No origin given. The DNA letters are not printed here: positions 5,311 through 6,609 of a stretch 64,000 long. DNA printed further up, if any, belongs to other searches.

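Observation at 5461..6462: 333-aa partner protein with Cys cluster and acidic motif but no assignable domain: putative effector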

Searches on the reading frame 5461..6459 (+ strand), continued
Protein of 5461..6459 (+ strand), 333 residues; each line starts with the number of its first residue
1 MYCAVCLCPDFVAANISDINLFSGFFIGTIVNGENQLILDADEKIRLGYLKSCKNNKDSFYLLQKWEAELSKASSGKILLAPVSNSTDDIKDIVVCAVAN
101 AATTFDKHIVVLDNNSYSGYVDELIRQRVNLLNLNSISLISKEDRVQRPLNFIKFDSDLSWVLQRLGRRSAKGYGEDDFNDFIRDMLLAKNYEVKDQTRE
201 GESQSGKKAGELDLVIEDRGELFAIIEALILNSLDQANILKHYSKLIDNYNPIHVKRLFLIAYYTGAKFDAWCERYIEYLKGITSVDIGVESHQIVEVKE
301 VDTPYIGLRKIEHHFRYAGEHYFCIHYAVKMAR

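Call 46: find_encoding_contigs(protein=P0180, flank=7000, max_places=2)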
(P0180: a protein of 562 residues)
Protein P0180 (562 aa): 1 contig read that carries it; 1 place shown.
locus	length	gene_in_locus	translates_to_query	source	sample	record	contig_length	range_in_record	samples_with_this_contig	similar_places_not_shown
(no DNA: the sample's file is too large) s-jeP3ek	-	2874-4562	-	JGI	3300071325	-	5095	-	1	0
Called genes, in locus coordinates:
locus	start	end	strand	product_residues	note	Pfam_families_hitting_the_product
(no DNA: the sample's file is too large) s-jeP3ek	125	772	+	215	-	-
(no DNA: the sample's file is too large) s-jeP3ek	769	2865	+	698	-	-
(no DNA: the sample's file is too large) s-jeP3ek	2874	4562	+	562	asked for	-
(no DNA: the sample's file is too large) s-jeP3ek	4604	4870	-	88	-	-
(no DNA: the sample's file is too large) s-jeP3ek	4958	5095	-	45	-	?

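Call 70: find_related_loci(query=A1, collection=viral_contigs, flank=6000)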
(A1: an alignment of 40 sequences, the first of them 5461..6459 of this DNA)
Query A1 (333 aa) in viral_contigs; peptide patterns used: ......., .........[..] (x = any residue, [..] = any of these).
61 stretches matched a pattern; 13 encode a relative of the query (tblastn E <= 1e-3); 13 distinct loci.
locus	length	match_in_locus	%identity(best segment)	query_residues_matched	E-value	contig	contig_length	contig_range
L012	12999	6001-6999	89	1-333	0e+0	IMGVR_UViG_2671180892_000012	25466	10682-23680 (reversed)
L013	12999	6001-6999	89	1-333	0e+0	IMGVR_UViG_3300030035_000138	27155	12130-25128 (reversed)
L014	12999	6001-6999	74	1-333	6e-180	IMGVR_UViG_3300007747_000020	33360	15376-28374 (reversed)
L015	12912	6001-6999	46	1-333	8e-104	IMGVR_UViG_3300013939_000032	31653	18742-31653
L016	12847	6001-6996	44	1-332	1e-97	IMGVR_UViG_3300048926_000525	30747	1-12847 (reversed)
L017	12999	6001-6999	45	1-331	4e-95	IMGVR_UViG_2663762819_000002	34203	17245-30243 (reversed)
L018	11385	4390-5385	40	1-332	6e-86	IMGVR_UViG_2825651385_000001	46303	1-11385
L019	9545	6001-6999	42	1-331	9e-86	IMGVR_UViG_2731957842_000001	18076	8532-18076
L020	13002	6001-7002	41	1-331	1e-81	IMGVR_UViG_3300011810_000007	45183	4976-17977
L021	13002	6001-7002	41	1-331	1e-81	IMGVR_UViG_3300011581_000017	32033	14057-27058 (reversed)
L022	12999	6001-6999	41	1-331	1e-81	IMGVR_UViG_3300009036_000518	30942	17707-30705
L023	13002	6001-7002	40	1-331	1e-77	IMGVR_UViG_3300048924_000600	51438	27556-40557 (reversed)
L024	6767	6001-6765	43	1-255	6e-61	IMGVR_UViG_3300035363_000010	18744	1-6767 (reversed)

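Call 78: fold_search(model_id=the predicted structure, library=pdb)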
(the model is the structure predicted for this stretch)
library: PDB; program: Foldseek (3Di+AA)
matches with E <= 10: 739; with E <= 0.001: 0
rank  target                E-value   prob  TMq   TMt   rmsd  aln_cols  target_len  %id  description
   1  3mue_A                1.2e-02  0.20  0.15  0.17  21.1       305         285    8  Crystal Structure of Pantoate-beta-Alanine Ligase from Salmonella typhimurium (released 2010-05-26)
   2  4efk_B                1.4e-02  0.20  0.14  0.16  19.9       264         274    7  Pantothenate synthetase in complex with N,N-DIMETHYLTHIOPHENE-3-SULFONAMIDE (released 2013-03-13)
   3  8q3y_A                1.5e-02  0.23  0.19  0.16  23.2       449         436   12  Crystal structure of apo Can2 from Thermoanaerobacter brockii (released 2023-11-22)
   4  4mun_B                1.5e-02  0.18  0.14  0.16  19.9       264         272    6  Crystal structure of pantothenate synthetase in complex with 2-(5-methoxy-2-(2-nitro-4-(trifluoromethyl)phenylsulfonyl (released 2014-08-27)
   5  8q44_B                1.6e-02  0.21  0.20  0.16  23.9       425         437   11  Crystal structure of cA4-bound Can2 (E364R) in complex with oligo-T DNA (released 2023-11-22)
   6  4mun_A                1.6e-02  0.12  0.14  0.16  22.3       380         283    6  Crystal structure of pantothenate synthetase in complex with 2-(5-methoxy-2-(2-nitro-4-(trifluoromethyl)phenylsulfonyl (released 2014-08-27)
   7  3ime_B                1.7e-02  0.16  0.14  0.16  19.8       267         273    7  Crystal Structure of Mycobacterium Tuberculosis Pantothenate Synthetase at 2.40 Ang resolution in complex with fragmen (released 2009-10-13)
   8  3iub_A                1.7e-02  0.11  0.14  0.15  22.8       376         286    8  Crystal structure of pantothenate synthetase from Mycobacterium tuberculosis in complex with 5-Methoxy-N-(5-methylpyri (released 2009-10-13)
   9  3uuw_A                2.1e-02  0.21  0.17  0.19  19.5       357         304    7  1.63 Angstrom Resolution Crystal Structure of Dehydrogenase (MviM) from Clostridium difficile. (released 2011-12-21)
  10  4efk_A                2.5e-02  0.21  0.20  0.22  18.1       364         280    9  Pantothenate synthetase in complex with N,N-DIMETHYLTHIOPHENE-3-SULFONAMIDE (released 2013-03-13)
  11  5giu                  2.5e-02  0.14  0.15  0.15  18.8       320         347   10  Crystal structure of Xaa-Pro peptidase from Deinococcus radiodurans, metal-free active site (released 2017-06-28)
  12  4mue_A                2.6e-02  0.28  0.19  0.21  14.5       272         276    7  Crystal strcture of pantothenate synthetase in complex with 2-(5-methoxy-2-(4-(trifluoromethyl)phenylsulfonylcarbamoyl (released 2014-08-27)
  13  4muf_A                2.8e-02  0.14  0.14  0.16  20.8       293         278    6  Crystal structure of pantothenate synthetase in complex with 2-(2-(4-tert-butylphenylsulfonylcarbamoyl)-5-methoxy-1H-i (released 2014-08-27)
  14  1n2o_B                2.8e-02  0.13  0.13  0.15  19.7       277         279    6  Crystal Structure of Pantothenate Synthetase from M. tuberculosis, low occupancy of beta-alanine at the pantoate bindi (released 2003-04-23)
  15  1mop_A                2.8e-02  0.13  0.14  0.15  20.4       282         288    6  Crystal Structure of a Pantothenate Synthetase from M. tuberculosis (released 2003-03-11)
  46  1y88                  8.4e-02  0.84  0.21  0.34   5.0       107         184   16  Crystal Structure of Protein of Unknown Function AF1548 (released 2004-12-21)
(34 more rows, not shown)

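Call 82: find_encoding_contigs(protein=P0181, flank=6000, max_places=2)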
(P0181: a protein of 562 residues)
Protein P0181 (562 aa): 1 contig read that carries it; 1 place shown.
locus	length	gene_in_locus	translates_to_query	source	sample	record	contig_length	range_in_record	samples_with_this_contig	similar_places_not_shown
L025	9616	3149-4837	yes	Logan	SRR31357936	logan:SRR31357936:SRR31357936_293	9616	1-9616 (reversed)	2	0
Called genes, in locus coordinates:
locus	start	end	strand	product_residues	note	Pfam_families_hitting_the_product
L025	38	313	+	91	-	-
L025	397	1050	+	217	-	-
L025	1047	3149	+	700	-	-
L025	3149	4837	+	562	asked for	-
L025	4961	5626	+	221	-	-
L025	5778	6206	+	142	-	-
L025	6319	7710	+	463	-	-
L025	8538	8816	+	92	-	-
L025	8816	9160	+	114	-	PF05717:TnpB_IS66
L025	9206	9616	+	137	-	?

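Call 83: find_encoding_contigs(protein=P0097, flank=6000, max_places=2)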
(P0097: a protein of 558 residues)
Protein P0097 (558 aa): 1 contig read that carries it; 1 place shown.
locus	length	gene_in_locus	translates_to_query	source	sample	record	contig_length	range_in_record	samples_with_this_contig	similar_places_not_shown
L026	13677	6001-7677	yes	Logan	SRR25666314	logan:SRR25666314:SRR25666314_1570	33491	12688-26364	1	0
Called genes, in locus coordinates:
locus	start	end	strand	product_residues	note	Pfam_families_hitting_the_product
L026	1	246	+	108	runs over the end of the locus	-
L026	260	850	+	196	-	-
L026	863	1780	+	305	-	PF18941:DUF5688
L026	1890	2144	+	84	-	-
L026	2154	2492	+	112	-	PF05016:ParE_toxin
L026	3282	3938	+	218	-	-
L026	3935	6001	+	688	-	PF23145:Zf_2nd_IFT121 (weak)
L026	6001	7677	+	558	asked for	-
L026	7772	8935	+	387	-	PF04326:SLFN_AlbA_2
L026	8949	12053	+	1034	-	-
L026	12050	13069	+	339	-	PF04326:SLFN_AlbA_2, PF13676:TIR_2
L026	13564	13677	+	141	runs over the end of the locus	-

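Call 84: search_protein_families(proteins=[L025:397-1047:+, L025:1047-3146:+, L026:3282-3935:+, L026:3935-5998:+], library=padloc, max_evalue=0.001)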
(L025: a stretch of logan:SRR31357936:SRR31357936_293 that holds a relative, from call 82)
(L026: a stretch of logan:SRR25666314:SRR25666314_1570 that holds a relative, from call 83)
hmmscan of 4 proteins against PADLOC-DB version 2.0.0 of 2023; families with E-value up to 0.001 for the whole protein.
L025:397-1047:+ (217 aa): 1 family
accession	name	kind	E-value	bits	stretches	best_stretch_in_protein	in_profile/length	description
PDLC03872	LmuC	-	4.7e-67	223.6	1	7-215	10-216/220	-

L025:1047-3146:+ (700 aa): 9 families
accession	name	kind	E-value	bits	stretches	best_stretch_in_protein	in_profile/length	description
PDLC03864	LmuB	-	1.5e-154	514.1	1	3-700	3-657/657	-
PDLC03863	LmuB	-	8.6e-25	85.5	1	78-681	23-581/610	-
PDLC03859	LmuB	-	6.3e-22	76.5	1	79-688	23-593/611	-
PDLC03865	LmuB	-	5.4e-07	26.2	1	251-558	374-671/1007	-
PDLC00254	LmuB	-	1.1e-06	25.6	0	72-135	19-86/563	AAA ATPase domain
PDLC00256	LmuB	-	2e-05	21.5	1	76-139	23-86/563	AAA ATPase domain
PDLC00550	JetC2|JetC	-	9.8e-05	18.2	1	269-379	803-913/1355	DUF3584 domain; MukB-like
PDLC02747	PbeC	-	0.00047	17.1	0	78-119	25-66/632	PbeC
PDLC00551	JetC2|JetC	-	0.0005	16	0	263-550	803-1093/1365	DUF3584 domain; MukB-like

L026:3282-3935:+ (218 aa): 1 family
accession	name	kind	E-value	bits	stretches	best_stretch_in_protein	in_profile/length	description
PDLC03872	LmuC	-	3.6e-67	224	1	7-212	9-212/220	-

L026:3935-5998:+ (688 aa): 6 families
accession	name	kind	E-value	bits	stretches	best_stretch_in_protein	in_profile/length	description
PDLC03864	LmuB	-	1.3e-138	461.4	1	2-688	2-657/657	-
PDLC03859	LmuB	-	3.3e-33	113.8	1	47-678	4-595/611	-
PDLC03863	LmuB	-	2.7e-27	93.7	1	48-677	5-589/610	-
PDLC03862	LmuB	-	6.1e-24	82.3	2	248-650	208-574/643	-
PDLC00249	LmuB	-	1.2e-08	32.1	2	448-668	313-522/565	AAA ATPase domain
PDLC03865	LmuB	-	3.5e-07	26.8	1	227-589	327-716/1007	-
